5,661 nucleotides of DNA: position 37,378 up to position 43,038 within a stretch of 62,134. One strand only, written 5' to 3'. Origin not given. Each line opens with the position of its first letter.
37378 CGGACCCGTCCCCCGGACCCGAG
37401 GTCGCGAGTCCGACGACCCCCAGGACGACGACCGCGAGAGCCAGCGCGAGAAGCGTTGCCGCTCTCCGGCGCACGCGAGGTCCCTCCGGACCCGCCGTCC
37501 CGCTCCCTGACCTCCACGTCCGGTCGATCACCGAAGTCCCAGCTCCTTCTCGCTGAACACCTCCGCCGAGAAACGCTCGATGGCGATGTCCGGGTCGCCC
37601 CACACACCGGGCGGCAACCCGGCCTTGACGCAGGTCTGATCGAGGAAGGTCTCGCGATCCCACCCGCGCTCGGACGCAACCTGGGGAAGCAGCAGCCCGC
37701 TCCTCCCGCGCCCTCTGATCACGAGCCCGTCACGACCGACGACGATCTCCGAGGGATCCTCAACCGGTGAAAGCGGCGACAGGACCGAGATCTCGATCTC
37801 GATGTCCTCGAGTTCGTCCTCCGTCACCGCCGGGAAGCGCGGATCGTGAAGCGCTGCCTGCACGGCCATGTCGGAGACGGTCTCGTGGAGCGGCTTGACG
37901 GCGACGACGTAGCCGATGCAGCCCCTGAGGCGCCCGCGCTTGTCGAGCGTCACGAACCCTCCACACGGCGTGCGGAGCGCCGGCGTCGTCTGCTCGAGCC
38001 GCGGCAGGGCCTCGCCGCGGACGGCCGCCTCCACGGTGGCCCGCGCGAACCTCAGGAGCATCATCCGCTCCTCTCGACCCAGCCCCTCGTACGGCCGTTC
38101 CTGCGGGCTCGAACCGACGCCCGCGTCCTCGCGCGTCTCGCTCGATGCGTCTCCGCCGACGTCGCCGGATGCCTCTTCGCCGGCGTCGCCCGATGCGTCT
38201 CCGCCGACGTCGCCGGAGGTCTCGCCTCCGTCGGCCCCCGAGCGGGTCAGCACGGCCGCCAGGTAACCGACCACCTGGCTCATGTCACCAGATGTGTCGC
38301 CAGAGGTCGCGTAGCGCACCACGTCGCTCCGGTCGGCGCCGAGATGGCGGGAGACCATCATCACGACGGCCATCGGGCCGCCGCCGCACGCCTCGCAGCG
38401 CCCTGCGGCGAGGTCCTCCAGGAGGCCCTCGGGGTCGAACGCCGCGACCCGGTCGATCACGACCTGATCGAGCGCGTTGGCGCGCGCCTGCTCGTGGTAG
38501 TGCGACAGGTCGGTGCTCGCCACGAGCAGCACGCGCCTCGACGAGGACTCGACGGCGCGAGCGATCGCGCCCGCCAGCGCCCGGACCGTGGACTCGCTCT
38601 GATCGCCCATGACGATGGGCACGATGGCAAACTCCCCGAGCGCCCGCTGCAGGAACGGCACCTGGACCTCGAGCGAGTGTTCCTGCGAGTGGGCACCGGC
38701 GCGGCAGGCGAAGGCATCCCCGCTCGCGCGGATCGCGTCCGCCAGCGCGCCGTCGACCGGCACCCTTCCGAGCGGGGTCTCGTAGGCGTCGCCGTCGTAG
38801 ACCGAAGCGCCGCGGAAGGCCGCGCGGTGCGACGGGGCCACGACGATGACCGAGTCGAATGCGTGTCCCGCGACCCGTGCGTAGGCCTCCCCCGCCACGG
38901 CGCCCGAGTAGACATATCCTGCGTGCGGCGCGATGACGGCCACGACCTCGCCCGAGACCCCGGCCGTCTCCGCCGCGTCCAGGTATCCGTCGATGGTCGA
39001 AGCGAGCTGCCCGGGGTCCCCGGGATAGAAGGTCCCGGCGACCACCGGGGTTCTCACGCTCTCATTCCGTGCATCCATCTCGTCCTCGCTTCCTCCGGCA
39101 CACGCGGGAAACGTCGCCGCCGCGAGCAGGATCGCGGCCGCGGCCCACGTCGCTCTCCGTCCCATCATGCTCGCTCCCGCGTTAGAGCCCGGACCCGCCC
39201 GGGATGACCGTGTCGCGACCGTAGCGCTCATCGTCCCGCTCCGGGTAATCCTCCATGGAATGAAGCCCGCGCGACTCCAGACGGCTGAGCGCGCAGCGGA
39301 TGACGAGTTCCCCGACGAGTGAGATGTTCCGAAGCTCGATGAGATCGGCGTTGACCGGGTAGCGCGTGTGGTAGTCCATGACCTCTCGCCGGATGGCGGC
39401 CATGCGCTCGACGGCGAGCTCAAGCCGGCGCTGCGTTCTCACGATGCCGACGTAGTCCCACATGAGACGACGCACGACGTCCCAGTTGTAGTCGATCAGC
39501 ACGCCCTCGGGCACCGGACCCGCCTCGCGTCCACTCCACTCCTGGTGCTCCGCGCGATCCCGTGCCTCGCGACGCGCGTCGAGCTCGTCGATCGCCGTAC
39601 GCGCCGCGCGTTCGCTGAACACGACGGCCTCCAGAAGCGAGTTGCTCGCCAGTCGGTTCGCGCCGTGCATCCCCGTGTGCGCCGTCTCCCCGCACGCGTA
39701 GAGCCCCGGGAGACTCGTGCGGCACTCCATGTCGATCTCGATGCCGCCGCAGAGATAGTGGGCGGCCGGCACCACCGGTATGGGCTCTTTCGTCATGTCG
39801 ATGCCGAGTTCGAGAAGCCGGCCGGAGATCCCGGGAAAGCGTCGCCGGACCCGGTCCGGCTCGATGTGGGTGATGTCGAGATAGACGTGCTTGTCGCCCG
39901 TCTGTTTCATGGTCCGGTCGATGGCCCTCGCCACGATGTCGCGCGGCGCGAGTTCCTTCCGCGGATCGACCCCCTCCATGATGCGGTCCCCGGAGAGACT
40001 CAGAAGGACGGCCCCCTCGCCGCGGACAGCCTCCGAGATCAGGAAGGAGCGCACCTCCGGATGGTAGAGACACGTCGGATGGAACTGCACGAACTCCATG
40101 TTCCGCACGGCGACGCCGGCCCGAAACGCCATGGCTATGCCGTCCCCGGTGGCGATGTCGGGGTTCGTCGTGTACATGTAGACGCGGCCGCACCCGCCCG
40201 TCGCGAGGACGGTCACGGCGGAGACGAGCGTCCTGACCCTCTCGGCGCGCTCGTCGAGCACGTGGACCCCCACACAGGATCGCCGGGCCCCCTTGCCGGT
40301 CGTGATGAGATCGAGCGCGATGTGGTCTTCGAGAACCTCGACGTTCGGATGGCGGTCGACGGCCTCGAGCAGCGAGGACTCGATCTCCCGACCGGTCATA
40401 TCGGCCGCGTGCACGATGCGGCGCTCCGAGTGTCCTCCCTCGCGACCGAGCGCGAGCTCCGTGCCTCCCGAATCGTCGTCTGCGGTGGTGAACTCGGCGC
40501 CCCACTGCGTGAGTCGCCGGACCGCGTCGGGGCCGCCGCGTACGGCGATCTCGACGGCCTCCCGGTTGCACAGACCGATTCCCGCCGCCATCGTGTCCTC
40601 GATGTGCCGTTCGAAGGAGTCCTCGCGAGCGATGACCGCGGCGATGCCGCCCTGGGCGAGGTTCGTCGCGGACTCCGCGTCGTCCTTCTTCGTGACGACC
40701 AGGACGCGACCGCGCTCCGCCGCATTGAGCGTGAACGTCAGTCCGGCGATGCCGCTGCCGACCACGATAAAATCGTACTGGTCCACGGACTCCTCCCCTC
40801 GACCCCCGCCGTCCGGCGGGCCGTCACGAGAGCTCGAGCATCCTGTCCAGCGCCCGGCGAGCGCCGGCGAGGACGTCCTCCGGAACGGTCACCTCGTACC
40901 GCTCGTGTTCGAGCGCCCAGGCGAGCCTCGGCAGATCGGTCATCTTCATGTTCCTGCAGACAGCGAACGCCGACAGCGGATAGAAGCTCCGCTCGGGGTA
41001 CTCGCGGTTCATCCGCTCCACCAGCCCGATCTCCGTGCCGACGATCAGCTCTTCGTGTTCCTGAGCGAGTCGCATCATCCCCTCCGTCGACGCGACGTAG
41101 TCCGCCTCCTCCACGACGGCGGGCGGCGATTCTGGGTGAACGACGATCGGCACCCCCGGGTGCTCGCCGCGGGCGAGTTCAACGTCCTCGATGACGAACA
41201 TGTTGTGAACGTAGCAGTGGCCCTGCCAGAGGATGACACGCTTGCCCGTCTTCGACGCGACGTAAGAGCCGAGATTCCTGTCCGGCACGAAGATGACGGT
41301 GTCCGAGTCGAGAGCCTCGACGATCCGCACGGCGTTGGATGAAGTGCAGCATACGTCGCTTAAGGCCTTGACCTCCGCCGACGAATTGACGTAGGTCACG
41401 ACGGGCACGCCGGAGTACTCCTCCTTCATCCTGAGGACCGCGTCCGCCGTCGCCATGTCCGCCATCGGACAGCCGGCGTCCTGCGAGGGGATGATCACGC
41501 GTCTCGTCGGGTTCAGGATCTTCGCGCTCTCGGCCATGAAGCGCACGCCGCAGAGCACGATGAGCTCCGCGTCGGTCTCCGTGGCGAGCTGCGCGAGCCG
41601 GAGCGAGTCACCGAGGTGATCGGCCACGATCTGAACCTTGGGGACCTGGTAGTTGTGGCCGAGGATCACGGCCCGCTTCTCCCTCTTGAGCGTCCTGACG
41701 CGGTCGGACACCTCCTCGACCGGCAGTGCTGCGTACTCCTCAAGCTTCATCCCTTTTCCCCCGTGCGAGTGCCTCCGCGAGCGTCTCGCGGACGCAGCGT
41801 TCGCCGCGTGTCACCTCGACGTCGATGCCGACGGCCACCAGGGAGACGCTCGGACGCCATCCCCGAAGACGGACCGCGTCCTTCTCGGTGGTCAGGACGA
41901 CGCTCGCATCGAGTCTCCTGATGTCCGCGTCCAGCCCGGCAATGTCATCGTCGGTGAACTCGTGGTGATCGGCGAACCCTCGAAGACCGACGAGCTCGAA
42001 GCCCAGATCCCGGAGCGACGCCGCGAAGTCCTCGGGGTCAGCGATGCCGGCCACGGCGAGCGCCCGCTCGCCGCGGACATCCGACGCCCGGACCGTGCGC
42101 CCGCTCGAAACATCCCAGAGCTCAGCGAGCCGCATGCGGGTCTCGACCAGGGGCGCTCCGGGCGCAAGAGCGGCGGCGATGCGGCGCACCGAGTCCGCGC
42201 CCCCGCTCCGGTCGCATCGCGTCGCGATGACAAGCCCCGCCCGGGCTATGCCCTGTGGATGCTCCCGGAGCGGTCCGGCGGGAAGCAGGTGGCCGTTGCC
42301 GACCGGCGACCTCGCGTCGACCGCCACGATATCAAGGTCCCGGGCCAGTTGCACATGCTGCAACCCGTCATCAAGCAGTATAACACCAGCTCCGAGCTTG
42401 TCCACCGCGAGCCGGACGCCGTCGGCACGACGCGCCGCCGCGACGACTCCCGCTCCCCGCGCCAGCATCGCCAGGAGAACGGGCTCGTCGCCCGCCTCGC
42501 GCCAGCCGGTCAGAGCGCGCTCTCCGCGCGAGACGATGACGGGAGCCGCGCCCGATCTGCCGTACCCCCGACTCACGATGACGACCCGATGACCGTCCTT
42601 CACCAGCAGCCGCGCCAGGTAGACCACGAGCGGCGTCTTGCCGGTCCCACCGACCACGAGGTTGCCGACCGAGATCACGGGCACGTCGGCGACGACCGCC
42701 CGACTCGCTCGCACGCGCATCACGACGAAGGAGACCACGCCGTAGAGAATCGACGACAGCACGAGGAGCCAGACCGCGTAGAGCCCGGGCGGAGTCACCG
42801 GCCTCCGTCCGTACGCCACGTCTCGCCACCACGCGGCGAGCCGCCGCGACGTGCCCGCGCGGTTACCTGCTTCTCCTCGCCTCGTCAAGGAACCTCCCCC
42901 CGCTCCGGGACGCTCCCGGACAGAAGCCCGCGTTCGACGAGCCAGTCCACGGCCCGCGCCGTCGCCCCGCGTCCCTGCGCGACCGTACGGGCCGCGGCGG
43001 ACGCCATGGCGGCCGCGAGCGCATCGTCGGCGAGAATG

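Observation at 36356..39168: AmmeMemoRadiSam system with fused Memo-AMMECR1, both proteins carrying N-terminal export/anchor-like signals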

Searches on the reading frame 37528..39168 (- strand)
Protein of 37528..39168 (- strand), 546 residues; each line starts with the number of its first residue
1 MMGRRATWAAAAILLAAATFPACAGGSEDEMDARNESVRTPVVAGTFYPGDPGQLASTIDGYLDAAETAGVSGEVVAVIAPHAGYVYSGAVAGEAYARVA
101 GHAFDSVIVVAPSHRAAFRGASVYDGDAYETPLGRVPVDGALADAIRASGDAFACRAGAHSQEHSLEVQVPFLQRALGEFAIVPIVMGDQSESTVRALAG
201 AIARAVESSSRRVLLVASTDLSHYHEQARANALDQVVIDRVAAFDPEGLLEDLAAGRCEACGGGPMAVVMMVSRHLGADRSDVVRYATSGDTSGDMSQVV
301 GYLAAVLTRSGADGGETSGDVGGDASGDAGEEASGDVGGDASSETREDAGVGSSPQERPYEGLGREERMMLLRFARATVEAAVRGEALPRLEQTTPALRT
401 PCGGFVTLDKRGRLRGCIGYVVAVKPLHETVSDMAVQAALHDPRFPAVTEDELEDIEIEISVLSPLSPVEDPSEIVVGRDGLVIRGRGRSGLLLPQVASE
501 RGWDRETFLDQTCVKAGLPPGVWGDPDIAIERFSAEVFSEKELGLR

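Call 5: search_protein_families(library=ncbifam, proteins=[window:37528-39168:-])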
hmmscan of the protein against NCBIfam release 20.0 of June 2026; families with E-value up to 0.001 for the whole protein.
window:37528-39168:- (546 aa): 5 families
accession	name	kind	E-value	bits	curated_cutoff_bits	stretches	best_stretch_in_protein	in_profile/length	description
TIGR04336.1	AmmeMemoSam_B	hypoth_equivalog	3.8e-89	298.5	26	1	39-306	1-269/270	AmmeMemoRadiSam system protein B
NF001987.0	PRK00782.1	equivalog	2.3e-75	253.3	295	1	38-308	2-266/267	MEMO1 family protein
TIGR04335.1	AmmeMemoSam_A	hypoth_equivalog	7.6e-55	185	99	1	370-538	2-175/175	AmmeMemoRadiSam system protein A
NF002000.0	PRK00801.1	equivalog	1.6e-50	171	273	1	365-542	6-188/201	hypothetical protein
TIGR00296.1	TIGR00296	hypoth_equivalog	4e-43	147.4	91.05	1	363-542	4-192/200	TIGR00296 family protein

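Call 7: find_homologous_proteins(query=window:37528-39168:-, max_evalue=1e-20)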
Query window:37528-39168:- (546 aa): 7223 proteins with E <= 1e-20 among 8000 candidates; the best 120 are listed.
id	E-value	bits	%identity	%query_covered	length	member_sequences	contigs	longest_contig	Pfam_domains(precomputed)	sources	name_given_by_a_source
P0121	0.0e+0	1183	100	100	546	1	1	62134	PF01871.23,PF01875.23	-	-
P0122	2.1e-238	810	71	100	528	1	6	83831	PF01871.23,PF01875.23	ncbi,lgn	-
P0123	5.5e-229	779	73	95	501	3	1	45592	PF01871.23,PF01875.23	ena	-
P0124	1.0e-228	778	70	100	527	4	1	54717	PF01871.23,PF01875.23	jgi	-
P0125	2.1e-228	777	71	95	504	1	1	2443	PF01871.23,PF01875.23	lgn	-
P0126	3.5e-184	631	62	94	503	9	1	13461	PF01871.23,PF01875.23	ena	-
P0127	3.3e-183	628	59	98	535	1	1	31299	PF01871.23,PF01875.23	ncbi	-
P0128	1.1e-182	627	58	100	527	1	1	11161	PF01871.23,PF01875.23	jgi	jgi:AmmeMemoRadiSam system protein B/AmmeMemoRadiSam system protein A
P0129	1.1e-182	627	61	94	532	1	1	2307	PF01871.23,PF01875.23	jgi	jgi:AmmeMemoRadiSam system protein B/AmmeMemoRadiSam system protein A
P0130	2.5e-182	625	60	98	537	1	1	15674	PF01871.23,PF01875.23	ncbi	-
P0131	7.1e-180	617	59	95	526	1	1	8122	PF01871.23,PF01875.23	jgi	jgi:AmmeMemoRadiSam system protein B/AmmeMemoRadiSam system protein A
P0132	7.6e-180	617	60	95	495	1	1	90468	PF01871.23,PF01875.23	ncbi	-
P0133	8.7e-179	614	59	97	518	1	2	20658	PF01871.23,PF01875.23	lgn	-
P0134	1.4e-178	613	60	97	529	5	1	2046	PF01871.23,PF01875.23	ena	-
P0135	1.6e-178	613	57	99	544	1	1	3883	PF01871.23,PF01875.23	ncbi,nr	ncbi:MAG: AmmeMemoRadiSam system protein B [Candidatus Eisenbacteria bacterium]|nr:AmmeMemoRadiSam s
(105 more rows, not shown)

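Call 40: search_protein_families(library=pfam, proteins=[window:37528-39168:-], max_evalue=0.01)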
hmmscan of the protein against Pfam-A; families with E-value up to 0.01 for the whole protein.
window:37528-39168:- (546 aa): 3 families
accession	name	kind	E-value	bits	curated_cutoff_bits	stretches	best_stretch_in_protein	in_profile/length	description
PF01875.22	Memo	-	3.4e-64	217.1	27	1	41-306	2-269/269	Memo-like protein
PF01871.22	AMMECR1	-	7.5e-57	191.9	25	1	373-538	2-168/168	AMMECR1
PF02900.23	LigB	-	0.0013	18.3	26.3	1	185-257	140-211/269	Catalytic LigB subunit of aromatic ring-opening dioxygenase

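Call 51: find_encoding_contigs(protein=P0132, flank=9000, max_places=1)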
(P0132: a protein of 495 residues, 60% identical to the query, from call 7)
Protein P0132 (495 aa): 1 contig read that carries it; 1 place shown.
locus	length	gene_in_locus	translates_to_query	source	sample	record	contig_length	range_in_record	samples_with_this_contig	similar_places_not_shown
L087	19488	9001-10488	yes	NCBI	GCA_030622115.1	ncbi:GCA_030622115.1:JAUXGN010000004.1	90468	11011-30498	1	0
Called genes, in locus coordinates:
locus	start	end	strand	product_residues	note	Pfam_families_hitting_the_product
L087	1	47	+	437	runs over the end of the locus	PF03331:LpxC, PF22817:ApeP-like (weak), PF07977:FabA, PF22818:ApeI-like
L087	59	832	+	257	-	PF25084:LbH_EIF2B (faint), PF25087:GMPPB_C (weak), PF00132:Hexapep, PF13720:Acetyltransf_11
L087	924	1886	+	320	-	PF01408:GFO_IDH_MocA, PF22725:GFO_IDH_MocA_C3 (weak)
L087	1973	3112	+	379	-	PF02684:LpxB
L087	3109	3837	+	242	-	PF04028:DUF374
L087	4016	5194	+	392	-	PF04413:Glycos_transf_N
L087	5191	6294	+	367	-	PF02606:LpxK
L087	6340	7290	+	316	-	PF02445:NadA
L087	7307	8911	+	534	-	PF00890:FAD_binding_2, PF07992:Pyr_redox_2 (faint), PF02910:Succ_DH_flav_C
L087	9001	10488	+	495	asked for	PF01875:Memo, PF01871:AMMECR1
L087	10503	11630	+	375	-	PF04055:Radical_SAM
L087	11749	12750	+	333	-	PF22842:Pel9A-like_beta_helix (faint), PF13229:Beta_helix, PF05048:NosD (weak)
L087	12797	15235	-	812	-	PF01564:Spermine_synth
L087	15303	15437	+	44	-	-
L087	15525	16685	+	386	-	PF01075:Glyco_transf_9 (weak)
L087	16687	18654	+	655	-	PF00664:ABC_membrane, PF00005:ABC_tran, PF13191:AAA_16 (faint), PF02463:SMC_N (weak)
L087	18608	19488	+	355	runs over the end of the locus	PF01075:Glyco_transf_9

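Call 75: search_solved_structures(query=window:37528-39168:-, max_evalue=0.001)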
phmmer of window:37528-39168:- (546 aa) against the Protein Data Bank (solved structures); distinct sequences matched with E-value up to 0.001: 6.
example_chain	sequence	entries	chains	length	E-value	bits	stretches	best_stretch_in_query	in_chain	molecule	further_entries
1vaj_A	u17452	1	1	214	5.8e-37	130.8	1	370-541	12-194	Hypothetical protein PH0010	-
1wsc_A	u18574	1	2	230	4e-31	111.5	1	399-541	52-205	Hypothetical protein ST0229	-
1zq7_A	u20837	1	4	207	5.2e-30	107.8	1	370-542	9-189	Hypothetical protein MM0484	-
7kq8_A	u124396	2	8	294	3.3e-18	68.9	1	43-235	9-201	Protein MEMO1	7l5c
3bcz_A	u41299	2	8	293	3.4e-18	68.9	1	43-235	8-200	Protein MEMO1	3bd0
7m8h_A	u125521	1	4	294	4.1e-18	68.6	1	43-235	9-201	Protein MEMO1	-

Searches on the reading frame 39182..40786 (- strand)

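Call 5: search_protein_families(library=ncbifam, proteins=[window:39182-40786:-])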
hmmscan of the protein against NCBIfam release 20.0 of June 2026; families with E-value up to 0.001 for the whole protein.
window:39182-40786:- (534 aa): 42 families (the best 25 are shown)
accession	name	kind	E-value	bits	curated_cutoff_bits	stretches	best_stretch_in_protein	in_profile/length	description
NF006567.0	PRK09077.1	equivalog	3e-205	682.5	629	1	3-520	8-524/537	L-aspartate oxidase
TIGR00551.1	nadB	equivalog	4.6e-179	596.2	452.75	1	3-515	2-489/489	L-aspartate oxidase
NF005867.0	PRK07804.1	equivalog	1.2e-167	558.5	639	1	3-523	18-525/548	L-aspartate oxidase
NF005636.0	PRK07395.1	subfamily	2.1e-154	514.9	723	1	2-520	11-540/560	L-aspartate oxidase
NF005978.0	PRK08071.1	equivalog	5e-141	470.6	621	1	1-518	1-494/514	L-aspartate oxidase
NF005701.0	PRK07512.1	equivalog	1.3e-135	452.6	528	1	5-520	11-489/516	L-aspartate oxidase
NF004900.0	PRK06263.1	equivalog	4.5e-122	408.4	718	1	4-523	8-530/546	fumarate reductase (CoM/CoB) subunit TfrA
TIGR01812.1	sdhA_frdA_Gneg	subfamily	1.6e-118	396.6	567.3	1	5-527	1-541/568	succinate dehydrogenase or fumarate reductase, flavoprotein subunit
NF004820.0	PRK06175.1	equivalog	9.6e-116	387.2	472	1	3-400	4-385/433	L-aspartate oxidase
NF004724.0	PRK06069.1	subfamily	1.9e-102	343.4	826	1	3-527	5-550/577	succinate dehydrogenase/fumarate reductase flavoprotein subunit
TIGR01816.1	sdhA_forward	equivalog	9.7e-97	324.5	727.35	1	3-527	2-550/584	succinate dehydrogenase flavoprotein subunit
NF004613.0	PRK05945.1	equivalog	7.6e-95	318.6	824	1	1-527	1-548/575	succinate dehydrogenase/fumarate reductase flavoprotein subunit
NF006686.0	PRK09231.1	equivalog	3.5e-93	313.1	854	1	3-526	5-552/598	fumarate reductase (quinol) flavoprotein subunit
TIGR01176.1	fum_red_Fp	equivalog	1.4e-89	301.3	932.7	1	3-527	3-551/580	fumarate reductase (quinol) flavoprotein subunit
NF005037.0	PRK06452.1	equivalog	1.2e-87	294.8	862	1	3-527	5-539/566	succinate dehydrogenase flavoprotein subunit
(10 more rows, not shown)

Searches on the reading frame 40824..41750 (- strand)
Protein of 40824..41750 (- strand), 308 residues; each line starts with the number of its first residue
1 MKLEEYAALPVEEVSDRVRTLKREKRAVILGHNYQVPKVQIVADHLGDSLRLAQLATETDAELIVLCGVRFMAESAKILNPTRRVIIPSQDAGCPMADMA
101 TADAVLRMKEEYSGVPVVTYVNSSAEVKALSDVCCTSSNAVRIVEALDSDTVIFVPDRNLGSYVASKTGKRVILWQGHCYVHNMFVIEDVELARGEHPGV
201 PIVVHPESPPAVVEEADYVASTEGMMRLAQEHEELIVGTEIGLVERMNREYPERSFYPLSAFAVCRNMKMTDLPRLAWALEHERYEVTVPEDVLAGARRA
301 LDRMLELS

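Call 5: search_protein_families(library=ncbifam, proteins=[window:40824-41750:-])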
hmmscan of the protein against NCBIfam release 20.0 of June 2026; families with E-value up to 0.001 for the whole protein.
window:40824-41750:- (308 aa): 4 families
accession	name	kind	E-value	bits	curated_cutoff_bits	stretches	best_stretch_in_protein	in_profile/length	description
NF006878.0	PRK09375.1-2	equivalog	1.1e-118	395.8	294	1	12-308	4-305/306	quinolinate synthase NadA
TIGR00550.1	nadA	equivalog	3.1e-107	358.3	262.9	1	9-308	1-309/309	quinolinate synthase NadA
NF006884.0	PRK09375.2-5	equivalog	6.4e-62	209.6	691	2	4-169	62-250/426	quinolinate synthase NadA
NF006882.0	PRK09375.2-3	equivalog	1.2e-15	57.1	561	1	39-176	90-242/447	quinolinate synthase NadA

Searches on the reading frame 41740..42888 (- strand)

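Call 5: search_protein_families(library=ncbifam, proteins=[window:41740-42888:-])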
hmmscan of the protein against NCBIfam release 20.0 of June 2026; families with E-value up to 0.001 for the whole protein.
window:41740-42888:- (382 aa): 2 families
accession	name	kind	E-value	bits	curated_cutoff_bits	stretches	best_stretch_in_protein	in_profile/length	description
TIGR00682.1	lpxK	equivalog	1e-65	222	91.95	1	52-357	12-307/324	tetraacyldisaccharide 4'-kinase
NF001892.0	PRK00652.1-5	equivalog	7.6e-41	140.1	327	2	41-223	26-199/308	tetraacyldisaccharide 4'-kinase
